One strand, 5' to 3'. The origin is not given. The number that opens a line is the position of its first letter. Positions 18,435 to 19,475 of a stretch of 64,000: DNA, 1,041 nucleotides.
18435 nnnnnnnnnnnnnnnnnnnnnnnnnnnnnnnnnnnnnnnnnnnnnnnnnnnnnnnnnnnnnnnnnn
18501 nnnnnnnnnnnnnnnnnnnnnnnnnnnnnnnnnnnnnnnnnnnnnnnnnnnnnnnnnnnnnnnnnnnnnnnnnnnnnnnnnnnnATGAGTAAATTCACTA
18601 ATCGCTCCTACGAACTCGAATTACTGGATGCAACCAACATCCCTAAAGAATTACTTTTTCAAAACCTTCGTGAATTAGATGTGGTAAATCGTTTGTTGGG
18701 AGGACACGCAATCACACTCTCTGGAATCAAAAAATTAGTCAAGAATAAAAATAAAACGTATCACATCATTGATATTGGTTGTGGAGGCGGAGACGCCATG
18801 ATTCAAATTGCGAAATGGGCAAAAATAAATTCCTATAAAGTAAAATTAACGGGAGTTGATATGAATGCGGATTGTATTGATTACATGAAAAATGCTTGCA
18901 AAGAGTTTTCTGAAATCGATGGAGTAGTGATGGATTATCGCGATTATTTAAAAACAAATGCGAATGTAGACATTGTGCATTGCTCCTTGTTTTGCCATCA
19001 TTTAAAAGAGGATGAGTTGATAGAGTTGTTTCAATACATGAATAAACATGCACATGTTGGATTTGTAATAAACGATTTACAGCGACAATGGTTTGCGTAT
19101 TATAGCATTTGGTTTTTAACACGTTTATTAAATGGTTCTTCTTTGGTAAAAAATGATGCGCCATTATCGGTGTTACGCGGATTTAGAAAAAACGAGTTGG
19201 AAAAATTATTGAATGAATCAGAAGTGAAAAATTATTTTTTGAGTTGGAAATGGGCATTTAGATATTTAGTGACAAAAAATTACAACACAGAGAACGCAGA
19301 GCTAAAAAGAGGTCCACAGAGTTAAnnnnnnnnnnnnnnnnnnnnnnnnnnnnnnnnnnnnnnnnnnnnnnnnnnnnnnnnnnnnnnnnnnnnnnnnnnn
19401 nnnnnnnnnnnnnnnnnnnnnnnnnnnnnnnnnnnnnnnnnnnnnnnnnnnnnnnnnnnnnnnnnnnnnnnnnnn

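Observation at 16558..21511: UbiA prenyltransferase - type III PKS - methyltransferase - flavoprotein - SDR operon: an srs/agq-like phenolic-lipid cluster in a Bacteroidota genome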

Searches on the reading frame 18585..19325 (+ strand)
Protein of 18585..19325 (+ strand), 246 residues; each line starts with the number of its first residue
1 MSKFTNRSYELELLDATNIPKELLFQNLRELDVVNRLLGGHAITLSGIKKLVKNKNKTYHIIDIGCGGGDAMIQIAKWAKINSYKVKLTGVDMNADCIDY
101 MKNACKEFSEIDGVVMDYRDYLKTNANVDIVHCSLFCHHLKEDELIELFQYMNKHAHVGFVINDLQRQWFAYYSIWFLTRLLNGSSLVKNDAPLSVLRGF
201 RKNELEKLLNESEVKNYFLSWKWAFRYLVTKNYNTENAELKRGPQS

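Call 3: search_protein_families(library=pfam, proteins=[window:18585-19325:+], max_evalue=0.01)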
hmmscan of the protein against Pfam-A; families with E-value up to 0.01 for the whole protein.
window:18585-19325:+ (246 aa): 9 families
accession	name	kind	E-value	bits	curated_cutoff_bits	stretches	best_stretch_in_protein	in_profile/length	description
PF13649.12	Methyltransf_25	-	1.4e-11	45.4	27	1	61-155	1-92/97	Methyltransferase domain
PF13847.12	Methyltransf_31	-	1.3e-10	41.6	27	1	56-166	2-113/145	Methyltransferase domain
PF08242.18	Methyltransf_12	-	1.8e-06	29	30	1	62-156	1-92/98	Methyltransferase domain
PF08241.18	Methyltransf_11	-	3.9e-06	27.8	21.2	1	62-143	1-76/95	Methyltransferase domain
PF13489.12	Methyltransf_23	-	1.9e-05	24.9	27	1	47-156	12-108/164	Methyltransferase domain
PF02353.26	CMAS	-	2.8e-05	24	27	1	59-155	64-155/273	Mycolic acid cyclopropane synthetase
PF13679.12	Methyltransf_32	-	0.00047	20.6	27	1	48-109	13-77/143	Methyltransferase domain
PF01209.24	Ubie_methyltran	-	0.001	18.9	20.1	1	39-111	30-98/233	ubiE/COQ5 methyltransferase family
PF05175.20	MTS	-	0.008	16.3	23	0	54-109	30-79/170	Methyltransferase small domain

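Call 4: search_protein_families(library=ncbifam, proteins=[window:18585-19325:+], max_evalue=0.01)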
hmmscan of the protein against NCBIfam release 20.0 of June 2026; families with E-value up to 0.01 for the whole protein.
window:18585-19325:+ (246 aa): 17 families
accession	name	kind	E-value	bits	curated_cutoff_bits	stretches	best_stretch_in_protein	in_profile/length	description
NF004851.0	PRK06202.1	equivalog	1.9e-42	145.3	243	1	6-234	9-232/237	hypothetical protein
TIGR01983.1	UbiG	equivalog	2.2e-06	27.2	102.95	1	53-173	45-162/228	bifunctional 2-polyprenyl-6-hydroxyphenol methylase/3-demethylubiquinol 3-O-methyltransferase UbiG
NF008686.0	PRK11705.1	equivalog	7.1e-06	25.3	400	1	57-125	167-229/383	cyclopropane fatty acyl phospholipid synthase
NF001244.0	PRK00216.1-5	equivalog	1.7e-05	24.2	216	1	51-120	44-111/236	bifunctional demethylmenaquinone methyltransferase/2-methoxy-6-polyprenyl-1,4-benzoquinol methylase UbiE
TIGR01934.1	MenG_MenH_UbiE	subfamily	0.0001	21.7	158.35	1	51-108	34-85/223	ubiquinone/menaquinone biosynthesis methyltransferase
TIGR02469.1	CbiT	equivalog_domain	0.00017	21.8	78.3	1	55-117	19-75/124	precorrin-6Y C5,15-methyltransferase (decarboxylating) subunit CbiT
NF011529.0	PRK14968.1-3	equivalog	0.00039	19.9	162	0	49-106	28-77/198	putative methyltransferase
NF043040.1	corrin_prot_MT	hypoth_equivalog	0.00057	19.4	180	1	52-152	35-135/216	corrinoid protein-associated methyltransferase CpaM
NF045667.1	MTase_DVU1556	equivalog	0.00067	19.2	155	1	39-156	6-115/213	DVU_1556 family methyltransferase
TIGR02021.1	BchM-ChlM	equivalog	0.0011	18.4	158.9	1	39-156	35-147/218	magnesium protoporphyrin IX methyltransferase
TIGR00740.1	TIGR00740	equivalog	0.0015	18.2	193.3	1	34-130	29-127/239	carboxy-S-adenosyl-L-methionine synthase CmoA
NF040539.1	AST_met_ArsM_2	exception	0.0026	17.6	240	1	48-110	48-106/262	putative arsinothricin biosynthesis methyltransferase ArsM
NF001242.0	PRK00216.1-3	equivalog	0.0038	16.7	351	1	48-106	61-116/258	bifunctional demethylmenaquinone methyltransferase/2-methoxy-6-polyprenyl-1,4-benzoquinol methylase UbiE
NF006138.0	PRK08287.1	equivalog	0.0045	16.9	210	1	48-109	24-79/189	decarboxylating cobalt-precorrin-6B (C(15))-methyltransferase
TIGR03534.1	RF_mod_PrmC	equivalog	0.0062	16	199.1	1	54-131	85-160/253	peptide chain release factor N(5)-glutamine methyltransferase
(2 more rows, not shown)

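Call 23: search_dna_similar(query=window:18585-19325:+, collection=plasmids, mode=protein, max_rows=40, max_evalue=0.001)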
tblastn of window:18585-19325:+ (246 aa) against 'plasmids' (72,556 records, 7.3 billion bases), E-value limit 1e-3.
Records with a match: 33; places in all: 33; records where one place covers at least 80% of the query: 28.
Best place of each record, by identity: <60% 33.
By first word of the organism name: Sphingobium 13; Deinococcus 7; Novosphingobium 4; Psychrobacter 1; Roseomonas 1; Falsirhodobacter 1; Paracoccus 1; Methylobacterium 1; Microvirga 1; Paenibacillus 1; and 2 more.
By predicted mobility (MOB-suite, as given by PLSDB): non-mobilizable 29; mobilizable 3; conjugative 1.
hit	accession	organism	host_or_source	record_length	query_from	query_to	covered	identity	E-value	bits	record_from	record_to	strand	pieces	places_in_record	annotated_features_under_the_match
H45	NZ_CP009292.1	Novosphingobium pentaromativorans US6-1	mud sediment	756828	1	201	82%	32.3%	5e-26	113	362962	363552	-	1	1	methyltransferase domain-containing protein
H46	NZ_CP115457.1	Sphingobium yanoikuyae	cell culture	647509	1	231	94%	27.1%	1e-23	106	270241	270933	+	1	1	methyltransferase domain-containing protein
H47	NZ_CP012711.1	Psychrobacter urativorans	cell culture,soil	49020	2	229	93%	26.5%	5e-15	81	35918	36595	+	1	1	methyltransferase domain-containing protein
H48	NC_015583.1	Novosphingobium sp. PP1Y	-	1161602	1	201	82%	30.0%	3e-23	105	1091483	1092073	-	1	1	none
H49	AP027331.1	Sphingobium sp. TomTYG65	-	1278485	1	201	82%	30.0%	5e-22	101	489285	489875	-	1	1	hypothetical protein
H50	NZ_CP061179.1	Roseomonas haemaphysalidis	tick,pure culture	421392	4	200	80%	30.3%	1e-20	98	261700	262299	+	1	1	methyltransferase domain-containing protein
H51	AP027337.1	Sphingobium sp. TomTYG72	-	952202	1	201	82%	29.6%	1e-18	92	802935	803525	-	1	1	hypothetical protein | delta(24)-sterol C-methyltransferase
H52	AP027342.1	Sphingobium sp. TomTYG74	-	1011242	1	201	82%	29.6%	1e-18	92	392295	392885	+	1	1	hypothetical protein | delta(24)-sterol C-methyltransferase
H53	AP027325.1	Sphingobium sp. TomTYG46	-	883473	1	201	82%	29.6%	2e-18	91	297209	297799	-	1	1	hypothetical protein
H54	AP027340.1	Sphingobium sp. TomTYG73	-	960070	1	201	82%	29.6%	2e-18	91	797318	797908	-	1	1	hypothetical protein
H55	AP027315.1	Sphingobium sp. TomMM15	-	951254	1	201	82%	29.6%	2e-18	91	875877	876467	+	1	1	hypothetical protein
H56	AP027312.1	Sphingobium sp. TomMM7A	-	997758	1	201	82%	29.6%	3e-18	91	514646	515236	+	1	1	hypothetical protein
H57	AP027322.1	Sphingobium sp. TomTYG43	-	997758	1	201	82%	29.6%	3e-18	91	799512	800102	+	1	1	hypothetical protein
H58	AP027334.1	Sphingobium sp. TomTYG71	-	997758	1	201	82%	29.6%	3e-18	91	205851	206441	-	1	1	hypothetical protein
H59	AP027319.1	Sphingobium sp. TomTYG42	-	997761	1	201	82%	29.6%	3e-18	91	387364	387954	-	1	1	hypothetical protein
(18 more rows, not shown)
